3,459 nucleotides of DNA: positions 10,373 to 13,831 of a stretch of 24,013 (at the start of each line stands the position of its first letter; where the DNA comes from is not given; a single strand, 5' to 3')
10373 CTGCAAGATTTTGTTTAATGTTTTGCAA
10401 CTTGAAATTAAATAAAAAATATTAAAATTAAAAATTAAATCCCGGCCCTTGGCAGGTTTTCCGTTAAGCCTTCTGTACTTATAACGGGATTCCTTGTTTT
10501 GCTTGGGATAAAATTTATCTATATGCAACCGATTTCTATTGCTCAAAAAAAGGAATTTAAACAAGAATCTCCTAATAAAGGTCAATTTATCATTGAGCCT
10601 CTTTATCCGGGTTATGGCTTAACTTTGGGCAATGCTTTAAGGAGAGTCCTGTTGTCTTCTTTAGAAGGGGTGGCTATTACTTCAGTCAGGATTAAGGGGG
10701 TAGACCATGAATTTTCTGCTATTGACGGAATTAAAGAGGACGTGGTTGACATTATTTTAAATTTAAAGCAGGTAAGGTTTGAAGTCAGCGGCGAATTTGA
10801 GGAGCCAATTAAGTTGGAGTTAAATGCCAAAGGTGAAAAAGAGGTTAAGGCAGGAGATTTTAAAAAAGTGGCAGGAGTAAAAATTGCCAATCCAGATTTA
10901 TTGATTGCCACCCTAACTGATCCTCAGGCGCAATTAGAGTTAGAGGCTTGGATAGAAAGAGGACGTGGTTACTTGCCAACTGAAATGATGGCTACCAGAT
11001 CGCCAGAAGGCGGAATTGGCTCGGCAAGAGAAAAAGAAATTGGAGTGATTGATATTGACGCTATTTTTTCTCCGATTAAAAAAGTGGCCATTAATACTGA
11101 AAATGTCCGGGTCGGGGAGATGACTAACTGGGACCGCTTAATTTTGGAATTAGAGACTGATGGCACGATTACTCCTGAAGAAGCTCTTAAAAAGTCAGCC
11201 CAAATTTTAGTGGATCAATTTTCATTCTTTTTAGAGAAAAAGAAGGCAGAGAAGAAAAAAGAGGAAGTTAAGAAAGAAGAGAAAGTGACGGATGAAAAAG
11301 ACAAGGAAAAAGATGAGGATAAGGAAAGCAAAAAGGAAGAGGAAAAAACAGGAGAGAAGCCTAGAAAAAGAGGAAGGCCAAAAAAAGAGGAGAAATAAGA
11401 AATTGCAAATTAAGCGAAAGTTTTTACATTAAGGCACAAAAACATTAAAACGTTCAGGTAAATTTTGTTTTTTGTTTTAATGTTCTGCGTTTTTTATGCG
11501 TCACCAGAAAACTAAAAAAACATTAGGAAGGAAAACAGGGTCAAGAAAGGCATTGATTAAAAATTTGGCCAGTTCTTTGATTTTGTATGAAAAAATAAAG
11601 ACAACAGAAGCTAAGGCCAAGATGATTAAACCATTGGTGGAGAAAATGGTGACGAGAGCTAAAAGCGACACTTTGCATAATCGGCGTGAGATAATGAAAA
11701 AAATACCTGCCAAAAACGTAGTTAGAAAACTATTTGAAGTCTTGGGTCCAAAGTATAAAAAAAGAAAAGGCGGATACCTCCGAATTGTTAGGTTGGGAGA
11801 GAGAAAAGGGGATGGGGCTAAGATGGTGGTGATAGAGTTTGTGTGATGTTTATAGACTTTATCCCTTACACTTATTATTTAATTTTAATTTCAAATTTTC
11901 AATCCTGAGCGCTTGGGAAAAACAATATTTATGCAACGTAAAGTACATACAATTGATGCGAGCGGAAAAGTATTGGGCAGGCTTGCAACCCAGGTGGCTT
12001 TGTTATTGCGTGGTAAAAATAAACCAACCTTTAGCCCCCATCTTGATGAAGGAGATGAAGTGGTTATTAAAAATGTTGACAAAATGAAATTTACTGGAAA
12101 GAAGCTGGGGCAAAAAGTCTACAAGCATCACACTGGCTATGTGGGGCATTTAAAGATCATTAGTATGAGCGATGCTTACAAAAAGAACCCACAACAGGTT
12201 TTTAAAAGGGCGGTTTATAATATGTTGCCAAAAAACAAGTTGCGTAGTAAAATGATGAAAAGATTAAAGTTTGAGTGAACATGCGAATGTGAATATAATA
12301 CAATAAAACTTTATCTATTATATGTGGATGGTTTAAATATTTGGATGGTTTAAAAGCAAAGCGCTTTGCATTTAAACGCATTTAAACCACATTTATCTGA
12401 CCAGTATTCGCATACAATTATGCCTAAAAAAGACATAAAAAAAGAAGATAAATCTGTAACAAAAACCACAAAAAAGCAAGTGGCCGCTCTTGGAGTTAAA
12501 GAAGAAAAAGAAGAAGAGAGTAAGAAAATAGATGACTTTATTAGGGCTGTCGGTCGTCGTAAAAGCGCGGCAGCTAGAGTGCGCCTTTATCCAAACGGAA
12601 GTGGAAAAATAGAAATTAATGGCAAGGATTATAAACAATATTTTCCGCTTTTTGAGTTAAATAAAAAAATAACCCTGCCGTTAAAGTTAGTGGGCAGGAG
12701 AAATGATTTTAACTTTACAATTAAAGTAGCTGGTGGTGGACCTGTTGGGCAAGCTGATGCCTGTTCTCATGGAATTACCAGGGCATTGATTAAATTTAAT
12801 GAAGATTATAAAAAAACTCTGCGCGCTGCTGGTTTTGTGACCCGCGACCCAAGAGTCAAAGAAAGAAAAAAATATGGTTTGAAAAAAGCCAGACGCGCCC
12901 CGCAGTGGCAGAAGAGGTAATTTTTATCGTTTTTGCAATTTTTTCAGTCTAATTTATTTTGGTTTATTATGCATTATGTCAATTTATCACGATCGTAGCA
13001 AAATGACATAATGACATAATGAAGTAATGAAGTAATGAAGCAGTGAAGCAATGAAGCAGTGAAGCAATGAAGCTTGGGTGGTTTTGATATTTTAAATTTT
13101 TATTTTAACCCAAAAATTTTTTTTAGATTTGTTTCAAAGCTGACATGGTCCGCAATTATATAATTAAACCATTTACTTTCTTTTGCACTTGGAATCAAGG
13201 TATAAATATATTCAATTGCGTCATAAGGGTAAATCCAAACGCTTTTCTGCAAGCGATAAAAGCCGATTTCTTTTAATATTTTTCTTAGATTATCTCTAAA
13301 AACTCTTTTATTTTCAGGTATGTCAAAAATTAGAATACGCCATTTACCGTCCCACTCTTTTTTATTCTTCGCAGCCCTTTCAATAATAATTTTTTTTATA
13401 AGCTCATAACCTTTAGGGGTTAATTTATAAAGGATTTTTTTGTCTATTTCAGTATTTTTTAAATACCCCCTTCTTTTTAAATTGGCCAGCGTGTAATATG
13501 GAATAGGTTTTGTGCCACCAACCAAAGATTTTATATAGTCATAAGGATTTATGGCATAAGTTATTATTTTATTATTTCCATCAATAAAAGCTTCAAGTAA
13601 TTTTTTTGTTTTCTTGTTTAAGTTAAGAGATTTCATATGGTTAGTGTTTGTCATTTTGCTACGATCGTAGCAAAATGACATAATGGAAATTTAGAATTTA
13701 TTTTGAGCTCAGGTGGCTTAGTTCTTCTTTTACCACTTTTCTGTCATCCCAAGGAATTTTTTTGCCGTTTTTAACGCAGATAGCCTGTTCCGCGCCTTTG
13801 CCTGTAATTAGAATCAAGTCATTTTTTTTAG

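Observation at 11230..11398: RpoA has lost the alpha-CTD and ends in an AT-hook motif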

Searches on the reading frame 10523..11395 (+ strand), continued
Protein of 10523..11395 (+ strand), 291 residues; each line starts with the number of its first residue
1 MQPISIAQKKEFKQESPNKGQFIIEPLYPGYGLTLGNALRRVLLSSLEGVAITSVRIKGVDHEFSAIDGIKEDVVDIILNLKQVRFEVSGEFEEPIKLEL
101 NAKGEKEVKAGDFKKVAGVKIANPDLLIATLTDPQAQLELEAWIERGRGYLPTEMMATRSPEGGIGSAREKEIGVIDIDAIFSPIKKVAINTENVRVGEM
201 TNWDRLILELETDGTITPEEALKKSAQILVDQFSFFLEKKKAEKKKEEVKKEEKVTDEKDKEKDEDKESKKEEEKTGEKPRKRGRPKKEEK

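Call 58: find_related_loci(query=A1, collection=metagenome_contigs, flank=10000)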
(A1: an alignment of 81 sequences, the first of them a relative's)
Query A1 (291 aa) in metagenome_contigs; peptide patterns used: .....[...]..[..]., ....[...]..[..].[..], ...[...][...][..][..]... (x = any residue, [..] = any of these).
600 stretches matched a pattern (row limit reached: there are more); 595 encode a relative of the query (tblastn E <= 1e-3); the best 80 are kept; 80 distinct loci.
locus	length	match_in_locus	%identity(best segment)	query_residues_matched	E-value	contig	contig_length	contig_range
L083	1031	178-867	60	1-233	9e-93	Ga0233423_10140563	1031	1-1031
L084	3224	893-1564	56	1-236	6e-81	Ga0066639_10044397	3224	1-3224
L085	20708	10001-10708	57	4-246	3e-79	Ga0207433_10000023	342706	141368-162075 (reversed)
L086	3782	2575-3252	53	1-237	4e-75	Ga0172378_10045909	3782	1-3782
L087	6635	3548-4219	53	1-236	2e-74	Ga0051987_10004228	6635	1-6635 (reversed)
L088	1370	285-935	51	11-237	7e-77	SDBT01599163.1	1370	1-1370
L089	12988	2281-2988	51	14-263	1e-70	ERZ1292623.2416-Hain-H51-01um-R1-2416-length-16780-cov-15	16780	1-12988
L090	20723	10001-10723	49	1-252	9e-71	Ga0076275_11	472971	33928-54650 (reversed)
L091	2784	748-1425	52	14-243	7e-70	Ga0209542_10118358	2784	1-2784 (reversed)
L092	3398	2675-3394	48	4-255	1e-68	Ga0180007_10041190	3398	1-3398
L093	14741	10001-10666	50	1-234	2e-68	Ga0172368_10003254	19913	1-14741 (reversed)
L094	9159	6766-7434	53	1-234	3e-68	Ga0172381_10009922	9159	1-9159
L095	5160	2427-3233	43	1-282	2e-68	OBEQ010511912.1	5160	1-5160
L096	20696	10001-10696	47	1-242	3e-68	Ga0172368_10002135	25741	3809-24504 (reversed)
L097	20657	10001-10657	51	15-245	3e-68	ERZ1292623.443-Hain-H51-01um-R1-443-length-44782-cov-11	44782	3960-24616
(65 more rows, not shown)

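Call 60: find_encoding_contigs(protein=P0005, flank=10000, max_places=1)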
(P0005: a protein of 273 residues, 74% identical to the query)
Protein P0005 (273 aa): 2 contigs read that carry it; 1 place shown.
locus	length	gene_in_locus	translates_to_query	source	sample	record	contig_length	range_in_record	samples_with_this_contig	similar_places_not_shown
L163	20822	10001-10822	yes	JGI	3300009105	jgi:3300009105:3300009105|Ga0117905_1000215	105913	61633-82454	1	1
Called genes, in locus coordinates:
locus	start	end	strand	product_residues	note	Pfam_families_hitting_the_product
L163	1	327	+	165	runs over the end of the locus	-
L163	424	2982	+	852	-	PF26449:DUF8128, PF10412:TrwB_AAD_bind (faint), PF02534:T4SS-DNA_transf, PF01935:DUF87 (weak), PF12696:TraG-D_C (faint)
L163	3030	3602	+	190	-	-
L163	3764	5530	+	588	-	PF01411:tRNA-synt_2c, PF07973:tRNA_SAD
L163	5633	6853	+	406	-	-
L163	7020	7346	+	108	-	PF01176:eIF-1a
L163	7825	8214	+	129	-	PF00416:Ribosomal_S13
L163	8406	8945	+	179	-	PF00411:Ribosomal_S11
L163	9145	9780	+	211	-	PF00163:Ribosomal_S4, PF01479:S4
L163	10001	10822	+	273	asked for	PF01193:RNA_pol_L, PF01000:RNA_pol_A_bac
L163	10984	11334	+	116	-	PF01196:Ribosomal_L17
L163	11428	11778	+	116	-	PF00572:Ribosomal_L13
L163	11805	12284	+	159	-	PF00380:Ribosomal_S9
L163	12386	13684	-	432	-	PF08245:Mur_ligase_M, PF02875:Mur_ligase_C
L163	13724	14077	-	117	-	PF05635:23S_rRNA_IVP, PF22296:bAvd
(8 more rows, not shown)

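Call 61: find_encoding_contigs(protein=P0008, flank=10000, max_places=1)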
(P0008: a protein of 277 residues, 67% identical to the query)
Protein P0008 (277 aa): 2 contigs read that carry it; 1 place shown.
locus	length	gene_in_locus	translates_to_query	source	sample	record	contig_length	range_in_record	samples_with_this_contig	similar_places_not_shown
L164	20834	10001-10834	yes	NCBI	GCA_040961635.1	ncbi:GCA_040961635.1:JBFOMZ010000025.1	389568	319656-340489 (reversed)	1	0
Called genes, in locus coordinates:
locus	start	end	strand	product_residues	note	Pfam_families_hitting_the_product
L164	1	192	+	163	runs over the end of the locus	-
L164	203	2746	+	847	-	PF26449:DUF8128, PF02534:T4SS-DNA_transf (faint)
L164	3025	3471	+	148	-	-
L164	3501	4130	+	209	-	-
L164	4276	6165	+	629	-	PF01411:tRNA-synt_2c, PF07973:tRNA_SAD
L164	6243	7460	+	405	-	-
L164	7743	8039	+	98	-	PF01176:eIF-1a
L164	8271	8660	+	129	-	PF00416:Ribosomal_S13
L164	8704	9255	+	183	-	PF00411:Ribosomal_S11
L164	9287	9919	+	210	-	PF00163:Ribosomal_S4, PF01479:S4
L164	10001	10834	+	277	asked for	PF01193:RNA_pol_L, PF01000:RNA_pol_A_bac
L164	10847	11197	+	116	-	PF01196:Ribosomal_L17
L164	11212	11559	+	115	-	PF00572:Ribosomal_L13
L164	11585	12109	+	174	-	PF00380:Ribosomal_S9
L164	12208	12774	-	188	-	PF01936:NYN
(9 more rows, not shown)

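Call 62: find_encoding_contigs(protein=P0012, flank=10000, max_places=1)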
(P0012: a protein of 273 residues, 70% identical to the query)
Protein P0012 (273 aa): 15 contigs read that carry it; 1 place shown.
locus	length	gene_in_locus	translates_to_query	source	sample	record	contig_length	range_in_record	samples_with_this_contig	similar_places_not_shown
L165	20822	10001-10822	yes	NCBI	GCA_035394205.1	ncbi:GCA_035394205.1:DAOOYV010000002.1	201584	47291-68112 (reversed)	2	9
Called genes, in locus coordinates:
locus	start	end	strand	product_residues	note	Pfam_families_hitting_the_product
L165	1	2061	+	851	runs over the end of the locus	PF26449:DUF8128, PF02534:T4SS-DNA_transf (weak), PF10412:TrwB_AAD_bind (faint), PF12696:TraG-D_C (weak)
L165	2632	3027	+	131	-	-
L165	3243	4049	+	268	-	-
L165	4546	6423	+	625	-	PF01411:tRNA-synt_2c, PF07973:tRNA_SAD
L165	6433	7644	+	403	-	-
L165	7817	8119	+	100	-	PF01176:eIF-1a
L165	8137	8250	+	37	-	PF00444:Ribosomal_L36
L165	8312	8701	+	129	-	PF00416:Ribosomal_S13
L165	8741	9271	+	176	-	PF00411:Ribosomal_S11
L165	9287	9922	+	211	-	PF00163:Ribosomal_S4, PF01479:S4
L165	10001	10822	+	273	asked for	PF01193:RNA_pol_L, PF01000:RNA_pol_A_bac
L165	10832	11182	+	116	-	PF01196:Ribosomal_L17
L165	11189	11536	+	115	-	PF00572:Ribosomal_L13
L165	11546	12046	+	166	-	PF00380:Ribosomal_S9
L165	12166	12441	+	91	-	PF06961:DUF1294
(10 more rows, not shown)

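Call 63: find_encoding_contigs(protein=P0017, flank=10000, max_places=1)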
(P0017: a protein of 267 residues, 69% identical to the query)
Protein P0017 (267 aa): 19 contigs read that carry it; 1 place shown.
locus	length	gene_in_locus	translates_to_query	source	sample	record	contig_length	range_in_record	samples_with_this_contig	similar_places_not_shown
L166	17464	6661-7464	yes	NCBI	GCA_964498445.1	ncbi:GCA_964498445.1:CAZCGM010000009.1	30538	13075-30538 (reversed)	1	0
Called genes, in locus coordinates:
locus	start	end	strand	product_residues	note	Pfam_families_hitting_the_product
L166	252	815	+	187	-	-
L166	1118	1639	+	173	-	-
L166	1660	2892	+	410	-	PF01411:tRNA-synt_2c, PF07973:tRNA_SAD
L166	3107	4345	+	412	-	-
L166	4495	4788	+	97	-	PF01176:eIF-1a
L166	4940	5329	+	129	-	PF00416:Ribosomal_S13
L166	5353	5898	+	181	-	PF00411:Ribosomal_S11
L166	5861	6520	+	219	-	PF00163:Ribosomal_S4, PF01479:S4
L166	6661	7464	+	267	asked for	PF01193:RNA_pol_L, PF01000:RNA_pol_A_bac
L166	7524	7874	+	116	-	PF01196:Ribosomal_L17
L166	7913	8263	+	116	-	PF00572:Ribosomal_L13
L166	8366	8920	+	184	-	PF00380:Ribosomal_S9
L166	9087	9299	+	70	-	-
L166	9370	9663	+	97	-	PF06961:DUF1294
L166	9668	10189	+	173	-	PF04024:PspC, PF22570:LiaF-TM (faint)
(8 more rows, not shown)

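Call 68: search_solved_structures(query=window:10523-11395:+, max_evalue=1e-10)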
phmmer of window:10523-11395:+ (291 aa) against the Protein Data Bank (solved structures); distinct sequences matched with E-value up to 1e-10: 60.
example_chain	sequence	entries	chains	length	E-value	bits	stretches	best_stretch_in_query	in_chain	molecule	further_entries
9n9p_A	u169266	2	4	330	1.8e-56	194.6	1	18-254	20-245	DNA-directed RNA polymerase subunit alpha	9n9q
4oir_A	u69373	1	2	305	7.9e-56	192.6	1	17-265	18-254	DNA-directed RNA polymerase subunit alpha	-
4mq9_A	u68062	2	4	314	8.5e-56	192.5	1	17-265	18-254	DNA-directed RNA polymerase subunit alpha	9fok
1iw7_A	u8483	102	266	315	8.5e-56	192.5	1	17-265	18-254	RNA polymerase alpha subunit | DNA-directed RNA polymerase alpha chain | DNA-directed RNA polymerase subunit alpha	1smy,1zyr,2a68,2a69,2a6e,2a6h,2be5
8i23_A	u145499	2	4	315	1.2e-55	192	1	16-259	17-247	DNA-directed RNA polymerase subunit alpha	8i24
6dv9_A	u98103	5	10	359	4.6e-54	186.8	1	16-238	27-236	DNA-directed RNA polymerase subunit alpha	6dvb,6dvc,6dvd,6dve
10mi_A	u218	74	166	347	4.7e-54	186.8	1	16-238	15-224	DNA-directed RNA polymerase subunit alpha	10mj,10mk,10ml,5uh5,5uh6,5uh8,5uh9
5zx2_A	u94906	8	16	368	4.9e-54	186.7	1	16-238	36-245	DNA-directed RNA polymerase subunit alpha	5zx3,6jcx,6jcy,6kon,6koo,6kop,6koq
6fbv_A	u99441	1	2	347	5.1e-54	186.6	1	16-238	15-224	DNA-directed RNA polymerase subunit alpha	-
5tjg_A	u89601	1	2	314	8.7e-54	185.9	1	16-257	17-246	DNA-directed RNA polymerase subunit alpha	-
1l9u_A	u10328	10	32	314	9.4e-54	185.8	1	17-257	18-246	RNA POLYMERASE, ALPHA SUBUNIT | DNA-directed RNA polymerase alpha chain | DNA-directed RNA polymerase subunit alpha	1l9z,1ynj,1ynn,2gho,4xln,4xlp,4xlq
5tw1_A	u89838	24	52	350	1.4e-53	185.2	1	12-238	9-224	DNA-directed RNA polymerase subunit alpha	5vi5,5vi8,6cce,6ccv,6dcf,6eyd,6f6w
7ye1_A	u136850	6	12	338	3.7e-53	183.8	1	15-252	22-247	DNA-directed RNA polymerase subunit alpha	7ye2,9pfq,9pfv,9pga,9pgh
1i6v_A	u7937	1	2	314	6.9e-53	182.9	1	17-257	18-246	DNA-DIRECTED RNA POLYMERASE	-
7l7b_A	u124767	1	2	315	1.3e-52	182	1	16-261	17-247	DNA-directed RNA polymerase subunit alpha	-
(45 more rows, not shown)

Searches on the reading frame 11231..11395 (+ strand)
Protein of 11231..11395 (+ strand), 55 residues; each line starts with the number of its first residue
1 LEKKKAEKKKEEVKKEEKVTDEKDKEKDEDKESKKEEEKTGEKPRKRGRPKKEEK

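Call 27: search_protein_families(library=pfam, proteins=[window:11231-11395:+], max_evalue=10)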
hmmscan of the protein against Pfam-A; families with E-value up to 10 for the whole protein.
window:11231-11395:+ (55 aa): 1 family
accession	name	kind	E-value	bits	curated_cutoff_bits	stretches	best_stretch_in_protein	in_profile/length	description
PF02178.24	AT_hook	-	0.17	12.3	17.4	1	44-52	1-9/13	AT hook motif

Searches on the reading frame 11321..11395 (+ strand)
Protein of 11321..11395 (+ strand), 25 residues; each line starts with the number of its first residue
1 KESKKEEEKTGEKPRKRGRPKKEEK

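Call 26: search_solved_structures(query=window:11321-11395:+, max_evalue=10, show_alignments=3)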
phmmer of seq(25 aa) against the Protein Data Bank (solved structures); distinct sequences matched with E-value up to 10: 0.

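Call 27: search_protein_families(library=pfam, proteins=[window:11333-11395:+], max_evalue=10)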
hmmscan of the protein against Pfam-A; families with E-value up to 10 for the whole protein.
seq(21 aa): 1 family
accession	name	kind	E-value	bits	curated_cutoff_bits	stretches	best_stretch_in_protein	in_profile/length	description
PF02178.24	AT_hook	-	0.016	15.4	17.4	1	10-19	1-10/13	AT hook motif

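Call 73: search_protein_families(library=pfam, alignment_id=A2, max_evalue=0.1)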
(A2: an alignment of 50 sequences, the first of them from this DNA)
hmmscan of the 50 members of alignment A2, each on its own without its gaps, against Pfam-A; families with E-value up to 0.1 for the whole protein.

A. member 1, seq(24 aa): 1 family
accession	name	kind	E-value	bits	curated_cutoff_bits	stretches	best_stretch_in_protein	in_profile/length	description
PF02178.24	AT_hook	-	0.033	14.5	17.4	1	13-22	1-10/13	AT hook motif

B. families by the number of members that match (of 50 scanned): 2 families
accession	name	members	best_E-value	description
PF02178.24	AT_hook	42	0.00024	AT hook motif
PF14621.11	RFX5_DNA_bdg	2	0.026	RFX5 DNA-binding domain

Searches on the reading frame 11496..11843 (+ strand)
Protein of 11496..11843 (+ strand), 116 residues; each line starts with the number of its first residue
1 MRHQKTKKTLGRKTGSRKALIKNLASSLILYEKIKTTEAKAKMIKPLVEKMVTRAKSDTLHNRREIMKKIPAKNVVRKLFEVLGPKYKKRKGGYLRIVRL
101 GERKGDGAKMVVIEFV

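Call 15: search_protein_families(library=pfam, proteins=[window:11496-11843:+], max_evalue=0.001)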
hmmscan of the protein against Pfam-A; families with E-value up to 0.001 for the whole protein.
window:11496-11843:+ (116 aa): 1 family
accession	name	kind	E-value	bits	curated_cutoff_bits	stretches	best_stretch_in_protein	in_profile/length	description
PF01196.24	Ribosomal_L17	-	6.1e-36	123.6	27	1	20-116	1-97/97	Ribosomal protein L17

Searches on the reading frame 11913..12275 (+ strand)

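Call 15: search_protein_families(library=pfam, proteins=[window:11913-12275:+], max_evalue=0.001)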
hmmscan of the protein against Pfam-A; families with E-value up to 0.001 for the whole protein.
window:11913-12275:+ (121 aa): 1 family
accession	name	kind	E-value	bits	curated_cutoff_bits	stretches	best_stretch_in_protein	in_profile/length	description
PF00572.24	Ribosomal_L13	-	6.3e-43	146.1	23.8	1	9-119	1-111/119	Ribosomal protein L13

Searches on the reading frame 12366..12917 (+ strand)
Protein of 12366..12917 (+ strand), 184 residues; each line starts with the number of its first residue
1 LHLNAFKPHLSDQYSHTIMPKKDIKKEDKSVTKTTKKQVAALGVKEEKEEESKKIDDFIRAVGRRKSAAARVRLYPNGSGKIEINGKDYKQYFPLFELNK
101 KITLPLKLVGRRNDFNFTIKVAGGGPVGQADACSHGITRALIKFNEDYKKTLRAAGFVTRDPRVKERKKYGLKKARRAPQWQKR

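Call 16: search_protein_families(library=pfam, proteins=[window:12366-12917:+], max_evalue=0.001)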
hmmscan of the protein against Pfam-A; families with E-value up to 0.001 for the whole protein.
window:12366-12917:+ (184 aa): 1 family
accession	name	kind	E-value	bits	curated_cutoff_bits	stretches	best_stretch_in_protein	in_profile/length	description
PF00380.25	Ribosomal_S9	-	3.4e-43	147.4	22.5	1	63-184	1-121/121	Ribosomal protein S9/S16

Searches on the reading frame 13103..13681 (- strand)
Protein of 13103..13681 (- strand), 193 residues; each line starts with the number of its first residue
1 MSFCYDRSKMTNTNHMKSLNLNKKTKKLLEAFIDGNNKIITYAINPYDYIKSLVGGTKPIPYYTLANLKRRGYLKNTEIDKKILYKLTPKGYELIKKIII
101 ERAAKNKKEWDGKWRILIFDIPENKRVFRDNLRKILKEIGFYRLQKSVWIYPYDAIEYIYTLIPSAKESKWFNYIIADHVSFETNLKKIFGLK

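Call 16: search_protein_families(library=pfam, proteins=[window:13103-13681:-], max_evalue=0.001)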
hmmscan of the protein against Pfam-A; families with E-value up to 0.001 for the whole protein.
window:13103-13681:- (193 aa): 2 families
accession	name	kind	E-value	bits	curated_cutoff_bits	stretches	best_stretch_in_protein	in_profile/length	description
PF20803.2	PaaX_M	-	3.4e-22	78.8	24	1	108-186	2-80/83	PaaX protein central Cas2-like domain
PF09827.14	CRISPR_Cas2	-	6.4e-05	23.5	23.8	1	114-150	2-35/74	CRISPR associated protein Cas2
